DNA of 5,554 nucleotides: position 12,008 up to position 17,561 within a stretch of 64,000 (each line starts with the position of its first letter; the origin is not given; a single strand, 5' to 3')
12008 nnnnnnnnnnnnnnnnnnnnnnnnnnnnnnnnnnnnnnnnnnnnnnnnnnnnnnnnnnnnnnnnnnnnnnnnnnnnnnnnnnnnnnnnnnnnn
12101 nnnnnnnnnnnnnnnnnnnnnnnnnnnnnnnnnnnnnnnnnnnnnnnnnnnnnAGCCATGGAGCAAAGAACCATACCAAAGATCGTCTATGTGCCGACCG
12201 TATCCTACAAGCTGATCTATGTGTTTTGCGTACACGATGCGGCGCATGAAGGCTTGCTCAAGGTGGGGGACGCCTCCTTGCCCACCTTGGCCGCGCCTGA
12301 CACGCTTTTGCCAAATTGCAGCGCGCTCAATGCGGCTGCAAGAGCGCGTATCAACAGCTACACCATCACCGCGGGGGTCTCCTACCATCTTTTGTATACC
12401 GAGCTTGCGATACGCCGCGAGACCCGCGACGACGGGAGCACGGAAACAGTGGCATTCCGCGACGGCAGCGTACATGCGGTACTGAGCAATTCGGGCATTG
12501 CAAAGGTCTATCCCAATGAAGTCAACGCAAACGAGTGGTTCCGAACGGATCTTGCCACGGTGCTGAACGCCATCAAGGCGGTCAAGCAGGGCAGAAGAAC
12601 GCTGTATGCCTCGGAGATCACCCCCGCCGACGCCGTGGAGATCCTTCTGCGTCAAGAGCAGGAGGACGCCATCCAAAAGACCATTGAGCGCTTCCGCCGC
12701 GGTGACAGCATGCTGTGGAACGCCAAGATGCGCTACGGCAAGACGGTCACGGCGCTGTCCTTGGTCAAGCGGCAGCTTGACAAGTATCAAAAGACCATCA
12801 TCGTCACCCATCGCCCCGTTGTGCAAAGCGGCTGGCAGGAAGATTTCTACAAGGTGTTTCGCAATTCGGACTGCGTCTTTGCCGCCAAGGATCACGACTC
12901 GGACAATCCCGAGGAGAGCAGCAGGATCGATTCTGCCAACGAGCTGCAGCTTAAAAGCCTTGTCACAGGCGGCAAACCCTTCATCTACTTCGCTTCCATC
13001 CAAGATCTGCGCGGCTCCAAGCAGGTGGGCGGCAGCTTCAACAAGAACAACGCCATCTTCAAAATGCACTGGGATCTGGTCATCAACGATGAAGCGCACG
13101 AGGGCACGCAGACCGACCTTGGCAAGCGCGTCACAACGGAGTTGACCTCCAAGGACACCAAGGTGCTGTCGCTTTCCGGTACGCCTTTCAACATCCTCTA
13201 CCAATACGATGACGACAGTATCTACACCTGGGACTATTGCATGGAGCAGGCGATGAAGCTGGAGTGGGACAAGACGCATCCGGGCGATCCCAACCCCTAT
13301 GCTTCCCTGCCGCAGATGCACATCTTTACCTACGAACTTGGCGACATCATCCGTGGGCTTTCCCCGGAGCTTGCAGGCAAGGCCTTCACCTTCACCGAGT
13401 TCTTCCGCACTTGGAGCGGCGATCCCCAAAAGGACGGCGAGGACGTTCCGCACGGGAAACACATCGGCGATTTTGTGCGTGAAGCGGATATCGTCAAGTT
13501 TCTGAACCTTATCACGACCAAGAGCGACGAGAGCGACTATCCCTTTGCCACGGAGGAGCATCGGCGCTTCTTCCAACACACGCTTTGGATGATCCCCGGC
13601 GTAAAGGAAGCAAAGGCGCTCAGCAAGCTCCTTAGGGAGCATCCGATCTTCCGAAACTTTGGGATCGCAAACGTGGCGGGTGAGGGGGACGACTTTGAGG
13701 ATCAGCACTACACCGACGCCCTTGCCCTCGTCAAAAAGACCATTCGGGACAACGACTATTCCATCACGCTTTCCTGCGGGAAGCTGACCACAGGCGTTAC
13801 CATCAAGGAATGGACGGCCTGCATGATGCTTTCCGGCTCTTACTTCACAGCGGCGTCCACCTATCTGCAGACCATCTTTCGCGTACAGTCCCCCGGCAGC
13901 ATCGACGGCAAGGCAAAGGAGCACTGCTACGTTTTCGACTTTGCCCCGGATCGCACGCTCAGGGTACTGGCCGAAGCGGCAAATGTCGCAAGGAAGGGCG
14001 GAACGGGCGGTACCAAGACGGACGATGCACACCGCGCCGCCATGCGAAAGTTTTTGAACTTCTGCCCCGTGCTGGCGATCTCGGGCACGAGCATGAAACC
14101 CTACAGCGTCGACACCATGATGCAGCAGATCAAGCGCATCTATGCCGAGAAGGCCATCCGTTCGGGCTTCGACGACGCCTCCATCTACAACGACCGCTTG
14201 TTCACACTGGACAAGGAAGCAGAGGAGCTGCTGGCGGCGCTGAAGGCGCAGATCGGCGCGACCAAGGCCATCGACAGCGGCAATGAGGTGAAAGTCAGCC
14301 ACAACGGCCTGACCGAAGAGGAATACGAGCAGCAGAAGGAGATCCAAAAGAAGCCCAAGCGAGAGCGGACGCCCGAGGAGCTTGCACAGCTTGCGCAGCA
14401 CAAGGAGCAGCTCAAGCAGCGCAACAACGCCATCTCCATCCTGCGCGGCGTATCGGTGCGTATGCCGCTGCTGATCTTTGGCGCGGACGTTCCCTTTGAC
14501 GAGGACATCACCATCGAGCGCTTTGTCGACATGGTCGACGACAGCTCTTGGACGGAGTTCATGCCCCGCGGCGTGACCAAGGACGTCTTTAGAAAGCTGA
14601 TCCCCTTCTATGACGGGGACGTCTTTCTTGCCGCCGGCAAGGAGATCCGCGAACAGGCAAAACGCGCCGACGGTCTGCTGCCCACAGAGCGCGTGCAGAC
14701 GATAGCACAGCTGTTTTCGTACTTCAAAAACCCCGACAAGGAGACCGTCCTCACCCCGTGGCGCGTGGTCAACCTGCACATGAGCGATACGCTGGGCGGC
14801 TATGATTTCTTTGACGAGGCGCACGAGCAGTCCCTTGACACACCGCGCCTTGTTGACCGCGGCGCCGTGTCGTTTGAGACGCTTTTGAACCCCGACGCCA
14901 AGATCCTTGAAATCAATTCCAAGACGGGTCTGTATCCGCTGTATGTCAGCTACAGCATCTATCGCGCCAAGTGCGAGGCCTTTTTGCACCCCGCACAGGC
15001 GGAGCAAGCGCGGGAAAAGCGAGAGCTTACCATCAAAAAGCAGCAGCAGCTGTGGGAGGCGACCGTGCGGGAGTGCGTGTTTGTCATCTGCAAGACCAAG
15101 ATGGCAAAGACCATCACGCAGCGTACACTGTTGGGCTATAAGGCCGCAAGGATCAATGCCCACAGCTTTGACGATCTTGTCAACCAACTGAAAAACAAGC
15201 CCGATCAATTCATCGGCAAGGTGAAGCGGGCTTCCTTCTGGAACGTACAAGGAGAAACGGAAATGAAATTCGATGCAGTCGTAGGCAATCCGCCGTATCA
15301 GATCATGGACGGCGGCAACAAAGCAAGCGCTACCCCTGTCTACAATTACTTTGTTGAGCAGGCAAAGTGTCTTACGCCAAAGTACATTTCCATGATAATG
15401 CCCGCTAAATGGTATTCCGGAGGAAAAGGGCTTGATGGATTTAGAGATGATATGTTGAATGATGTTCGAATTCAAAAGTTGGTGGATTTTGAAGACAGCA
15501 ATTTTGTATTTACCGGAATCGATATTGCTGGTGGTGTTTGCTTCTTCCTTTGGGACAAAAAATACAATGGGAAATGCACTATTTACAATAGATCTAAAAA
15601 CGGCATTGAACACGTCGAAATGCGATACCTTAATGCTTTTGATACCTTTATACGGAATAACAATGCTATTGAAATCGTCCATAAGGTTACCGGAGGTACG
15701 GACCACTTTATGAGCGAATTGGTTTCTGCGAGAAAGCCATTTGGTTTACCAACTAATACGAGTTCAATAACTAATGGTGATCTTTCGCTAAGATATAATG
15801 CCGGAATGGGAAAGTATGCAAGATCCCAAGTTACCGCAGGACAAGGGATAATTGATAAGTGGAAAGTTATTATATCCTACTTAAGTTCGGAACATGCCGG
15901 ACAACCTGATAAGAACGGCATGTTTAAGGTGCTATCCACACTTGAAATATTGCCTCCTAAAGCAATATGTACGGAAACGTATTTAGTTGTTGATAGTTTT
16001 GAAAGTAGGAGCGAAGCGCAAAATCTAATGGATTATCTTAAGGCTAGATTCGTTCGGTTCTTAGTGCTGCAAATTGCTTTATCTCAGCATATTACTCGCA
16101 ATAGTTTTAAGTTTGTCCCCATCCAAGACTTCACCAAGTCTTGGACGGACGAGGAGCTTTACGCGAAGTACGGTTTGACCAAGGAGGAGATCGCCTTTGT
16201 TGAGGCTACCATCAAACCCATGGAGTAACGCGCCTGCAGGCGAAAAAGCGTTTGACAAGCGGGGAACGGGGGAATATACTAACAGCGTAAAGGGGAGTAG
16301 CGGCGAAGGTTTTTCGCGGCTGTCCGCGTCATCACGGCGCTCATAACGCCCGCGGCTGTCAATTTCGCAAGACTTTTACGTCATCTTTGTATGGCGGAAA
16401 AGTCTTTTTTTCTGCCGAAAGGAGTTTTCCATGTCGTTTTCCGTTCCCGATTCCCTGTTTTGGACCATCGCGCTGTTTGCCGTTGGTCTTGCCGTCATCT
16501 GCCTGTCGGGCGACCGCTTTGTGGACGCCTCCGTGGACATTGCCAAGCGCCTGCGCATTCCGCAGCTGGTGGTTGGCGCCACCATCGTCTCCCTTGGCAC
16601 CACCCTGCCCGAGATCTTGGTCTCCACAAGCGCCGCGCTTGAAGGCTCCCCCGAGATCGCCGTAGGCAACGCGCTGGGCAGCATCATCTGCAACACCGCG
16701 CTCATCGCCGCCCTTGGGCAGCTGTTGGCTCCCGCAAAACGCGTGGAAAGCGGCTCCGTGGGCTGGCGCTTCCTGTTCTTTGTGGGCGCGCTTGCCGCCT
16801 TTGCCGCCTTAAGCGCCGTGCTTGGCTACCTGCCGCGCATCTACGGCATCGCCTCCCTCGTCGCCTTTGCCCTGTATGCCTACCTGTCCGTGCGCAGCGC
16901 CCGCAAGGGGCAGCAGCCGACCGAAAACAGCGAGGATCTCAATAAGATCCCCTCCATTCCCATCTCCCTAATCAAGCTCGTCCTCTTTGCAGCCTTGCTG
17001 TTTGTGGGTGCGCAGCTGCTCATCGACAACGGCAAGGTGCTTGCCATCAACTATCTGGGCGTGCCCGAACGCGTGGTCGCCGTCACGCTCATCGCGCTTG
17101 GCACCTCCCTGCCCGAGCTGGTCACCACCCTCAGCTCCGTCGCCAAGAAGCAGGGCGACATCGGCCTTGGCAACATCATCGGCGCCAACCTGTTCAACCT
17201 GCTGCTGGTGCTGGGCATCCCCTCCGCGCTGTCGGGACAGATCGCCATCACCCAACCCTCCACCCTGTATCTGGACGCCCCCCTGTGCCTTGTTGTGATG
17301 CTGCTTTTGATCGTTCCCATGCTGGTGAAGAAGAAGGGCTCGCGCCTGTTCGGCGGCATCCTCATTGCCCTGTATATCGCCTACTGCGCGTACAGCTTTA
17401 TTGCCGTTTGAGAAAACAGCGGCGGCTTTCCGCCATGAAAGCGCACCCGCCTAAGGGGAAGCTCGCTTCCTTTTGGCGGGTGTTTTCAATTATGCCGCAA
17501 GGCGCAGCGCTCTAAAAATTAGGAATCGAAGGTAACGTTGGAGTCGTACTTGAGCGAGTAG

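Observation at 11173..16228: Two-gene nuclease-helicase-methylase-like module inserted between core genes: candidate undescribed restriction/defence system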

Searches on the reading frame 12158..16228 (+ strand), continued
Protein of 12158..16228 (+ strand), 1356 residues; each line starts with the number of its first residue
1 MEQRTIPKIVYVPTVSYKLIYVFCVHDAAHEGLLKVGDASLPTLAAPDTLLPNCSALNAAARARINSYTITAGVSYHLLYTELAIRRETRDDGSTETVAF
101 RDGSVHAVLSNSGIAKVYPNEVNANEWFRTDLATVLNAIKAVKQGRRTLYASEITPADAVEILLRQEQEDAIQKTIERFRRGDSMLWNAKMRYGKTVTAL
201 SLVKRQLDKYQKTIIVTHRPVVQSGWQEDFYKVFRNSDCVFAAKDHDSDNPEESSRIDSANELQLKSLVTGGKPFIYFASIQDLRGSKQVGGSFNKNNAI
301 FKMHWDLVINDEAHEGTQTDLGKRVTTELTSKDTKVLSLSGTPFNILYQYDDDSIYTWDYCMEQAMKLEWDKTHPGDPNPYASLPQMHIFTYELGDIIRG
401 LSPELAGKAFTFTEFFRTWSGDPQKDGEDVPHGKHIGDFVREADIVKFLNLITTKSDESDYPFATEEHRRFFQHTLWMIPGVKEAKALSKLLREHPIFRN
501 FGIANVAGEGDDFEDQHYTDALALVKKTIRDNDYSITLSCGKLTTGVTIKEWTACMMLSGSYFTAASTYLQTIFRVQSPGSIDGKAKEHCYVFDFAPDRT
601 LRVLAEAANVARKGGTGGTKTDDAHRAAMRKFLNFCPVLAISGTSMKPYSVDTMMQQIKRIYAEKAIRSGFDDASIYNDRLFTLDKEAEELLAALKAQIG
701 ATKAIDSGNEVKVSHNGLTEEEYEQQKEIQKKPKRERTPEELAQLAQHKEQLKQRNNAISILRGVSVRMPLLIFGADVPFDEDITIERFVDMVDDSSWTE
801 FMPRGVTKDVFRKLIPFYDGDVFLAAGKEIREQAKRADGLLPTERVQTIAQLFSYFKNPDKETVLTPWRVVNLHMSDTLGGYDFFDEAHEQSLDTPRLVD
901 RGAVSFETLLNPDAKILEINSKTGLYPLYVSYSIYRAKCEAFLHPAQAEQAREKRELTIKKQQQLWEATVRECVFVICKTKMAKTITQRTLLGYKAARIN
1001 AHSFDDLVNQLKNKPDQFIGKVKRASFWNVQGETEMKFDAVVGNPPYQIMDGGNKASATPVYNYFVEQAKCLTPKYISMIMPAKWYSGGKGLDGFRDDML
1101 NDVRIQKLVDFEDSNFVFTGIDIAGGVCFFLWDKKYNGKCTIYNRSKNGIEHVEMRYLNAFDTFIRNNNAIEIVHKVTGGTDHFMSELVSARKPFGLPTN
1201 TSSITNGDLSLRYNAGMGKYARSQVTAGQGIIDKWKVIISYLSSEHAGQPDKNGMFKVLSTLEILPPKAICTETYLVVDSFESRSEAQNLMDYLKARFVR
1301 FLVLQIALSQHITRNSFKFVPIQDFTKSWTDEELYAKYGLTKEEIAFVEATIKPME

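Call 90: search_protein_families(library=pfam, proteins=[L102:2260-4149:+, L100:4001-5032:+, L100:5426-6430:+, L101:2046-2999:+, L101:3004-4026:+, L101:4031-6082:+, L011:4461-5978:+, L011:5993-8914:+, L011:3686-4465:+], max_evalue=0.01)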
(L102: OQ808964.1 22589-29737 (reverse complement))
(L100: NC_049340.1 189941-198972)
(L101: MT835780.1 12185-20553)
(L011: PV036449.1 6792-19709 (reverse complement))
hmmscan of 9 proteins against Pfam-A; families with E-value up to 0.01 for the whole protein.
L102:2260-4149:+ (630 aa): 1 family
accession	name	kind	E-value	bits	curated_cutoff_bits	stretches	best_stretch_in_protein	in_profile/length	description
PF07669.17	Eco57I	-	5.2e-25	88.9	25.3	1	178-371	9-171/171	Eco57I restriction-modification methylase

L100:4001-5032:+ (344 aa): 1 family
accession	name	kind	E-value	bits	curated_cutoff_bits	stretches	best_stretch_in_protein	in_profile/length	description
PF07669.17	Eco57I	-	4.2e-21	76.2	25.3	1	1-84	73-171/171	Eco57I restriction-modification methylase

L100:5426-6430:+ (335 aa): 0 families

L101:2046-2999:+ (318 aa): 0 families

L101:3004-4026:+ (341 aa): 1 family
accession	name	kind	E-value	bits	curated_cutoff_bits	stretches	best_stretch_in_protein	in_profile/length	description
PF07669.17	Eco57I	-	4.4e-14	53.4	25.3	1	1-84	73-171/171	Eco57I restriction-modification methylase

L101:4031-6082:+ (684 aa): 3 families
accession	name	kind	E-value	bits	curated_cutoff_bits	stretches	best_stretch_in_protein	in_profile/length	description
PF04851.21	ResIII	-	4.4e-11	43.4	22.5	1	128-308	2-163/164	Type III restriction enzyme, res subunit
PF10544.15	T5orf172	-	0.00017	22.5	20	1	27-110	11-98/101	T5orf172 domain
PF13455.12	MUG113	-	0.00022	22.2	22.3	1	32-108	2-69/73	Meiotically up-regulated gene 113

L011:4461-5978:+ (506 aa): 2 families
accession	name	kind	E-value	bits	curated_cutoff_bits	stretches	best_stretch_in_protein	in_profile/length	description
PF07669.17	Eco57I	-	1.5e-37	129.7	25.3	1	91-264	1-171/171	Eco57I restriction-modification methylase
PF02384.22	N6_Mtase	-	3.5e-05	23.7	20.4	1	24-107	26-94/311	N-6 DNA Methylase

L011:5993-8914:+ (974 aa): 5 families
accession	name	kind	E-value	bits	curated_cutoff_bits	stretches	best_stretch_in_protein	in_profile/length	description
PF10544.15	T5orf172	-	2.3e-09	38.1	20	1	17-111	3-98/101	T5orf172 domain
PF04851.21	ResIII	-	1.1e-06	29.1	22.5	1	127-290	2-148/164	Type III restriction enzyme, res subunit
PF13455.12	MUG113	-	2.2e-06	28.6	22.3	1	32-110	1-70/73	Meiotically up-regulated gene 113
PF07200.18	Mod_r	-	0.0017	18.8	30.1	1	668-744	5-82/146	Modifier of rudimentary (Mod(r)) protein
PF03938.19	OmpH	-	0.0072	17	32.4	0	696-743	6-53/141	Outer membrane protein (OmpH-like)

L011:3686-4465:+ (260 aa): 1 family
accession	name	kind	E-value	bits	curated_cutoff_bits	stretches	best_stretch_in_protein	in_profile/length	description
PF20473.4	MmeI_Mtase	-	4.4e-05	23.2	27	1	37-143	17-120/259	MmeI, DNA-methyltransferase domain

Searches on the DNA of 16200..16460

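Call 76: search_rna_families(source=window, start=16200, end=16460, threshold=evalue, max_evalue=1)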
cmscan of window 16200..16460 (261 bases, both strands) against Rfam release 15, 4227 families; matches with E-value up to 1: 2.
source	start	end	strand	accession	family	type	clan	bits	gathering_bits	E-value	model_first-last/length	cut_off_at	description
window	16270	16362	-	RF02497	Atu_C10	Gene; sRNA;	-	20.5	60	0.064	1-89/89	no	Rhizobiales sRNA Atu_C10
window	16280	16427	+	RF00080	Manganese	Cis-reg; riboswitch;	-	14.6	45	0.033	1-177/177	no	Manganese Mn2+ riboswitch aptamer (yybP-ykoY)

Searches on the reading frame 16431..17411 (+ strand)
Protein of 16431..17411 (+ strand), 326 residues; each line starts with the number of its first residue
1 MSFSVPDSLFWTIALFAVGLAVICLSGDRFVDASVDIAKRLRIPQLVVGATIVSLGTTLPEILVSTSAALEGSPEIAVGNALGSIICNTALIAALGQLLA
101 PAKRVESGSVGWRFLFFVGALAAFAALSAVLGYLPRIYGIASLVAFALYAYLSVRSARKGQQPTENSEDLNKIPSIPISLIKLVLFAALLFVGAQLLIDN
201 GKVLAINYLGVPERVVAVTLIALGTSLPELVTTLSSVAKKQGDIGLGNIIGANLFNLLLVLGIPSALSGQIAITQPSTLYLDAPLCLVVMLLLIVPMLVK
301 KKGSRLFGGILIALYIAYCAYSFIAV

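Call 56: find_encoding_contigs(protein=window:16431-17411:+, flank=8000, max_places=8)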
Protein window:16431-17411:+ (326 aa): 6 contigs read that carry it; 6 places shown.
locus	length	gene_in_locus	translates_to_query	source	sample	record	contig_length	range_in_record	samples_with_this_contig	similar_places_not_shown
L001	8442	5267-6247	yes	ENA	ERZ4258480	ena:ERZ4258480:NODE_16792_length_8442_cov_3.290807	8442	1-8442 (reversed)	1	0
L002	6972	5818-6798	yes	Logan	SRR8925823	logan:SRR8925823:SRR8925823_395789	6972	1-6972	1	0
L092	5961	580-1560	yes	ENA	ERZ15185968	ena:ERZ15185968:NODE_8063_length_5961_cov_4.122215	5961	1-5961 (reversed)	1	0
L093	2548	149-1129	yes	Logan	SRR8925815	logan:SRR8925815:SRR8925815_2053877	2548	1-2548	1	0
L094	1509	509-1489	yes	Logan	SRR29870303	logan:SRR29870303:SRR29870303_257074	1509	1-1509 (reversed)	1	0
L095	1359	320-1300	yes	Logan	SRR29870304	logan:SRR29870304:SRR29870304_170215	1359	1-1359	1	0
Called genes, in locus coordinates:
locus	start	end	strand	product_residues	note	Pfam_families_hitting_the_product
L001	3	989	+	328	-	?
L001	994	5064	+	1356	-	PF04851:ResIII, PF07669:Eco57I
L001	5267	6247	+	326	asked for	PF01699:Na_Ca_ex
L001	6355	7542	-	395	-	-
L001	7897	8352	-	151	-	PF12641:Flavodoxin_3, PF12724:Flavodoxin_5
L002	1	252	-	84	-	?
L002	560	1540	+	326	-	-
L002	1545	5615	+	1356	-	PF04851:ResIII, PF07669:Eco57I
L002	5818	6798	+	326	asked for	PF01699:Na_Ca_ex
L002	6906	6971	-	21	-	?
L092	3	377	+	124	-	?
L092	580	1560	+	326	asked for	PF01699:Na_Ca_ex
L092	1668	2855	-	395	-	-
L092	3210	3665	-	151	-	PF12641:Flavodoxin_3, PF12724:Flavodoxin_5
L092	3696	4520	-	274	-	PF00924:MS_channel_2nd, PF21082:MS_channel_3rd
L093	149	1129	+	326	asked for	PF01699:Na_Ca_ex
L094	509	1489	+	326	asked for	PF01699:Na_Ca_ex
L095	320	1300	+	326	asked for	PF01699:Na_Ca_ex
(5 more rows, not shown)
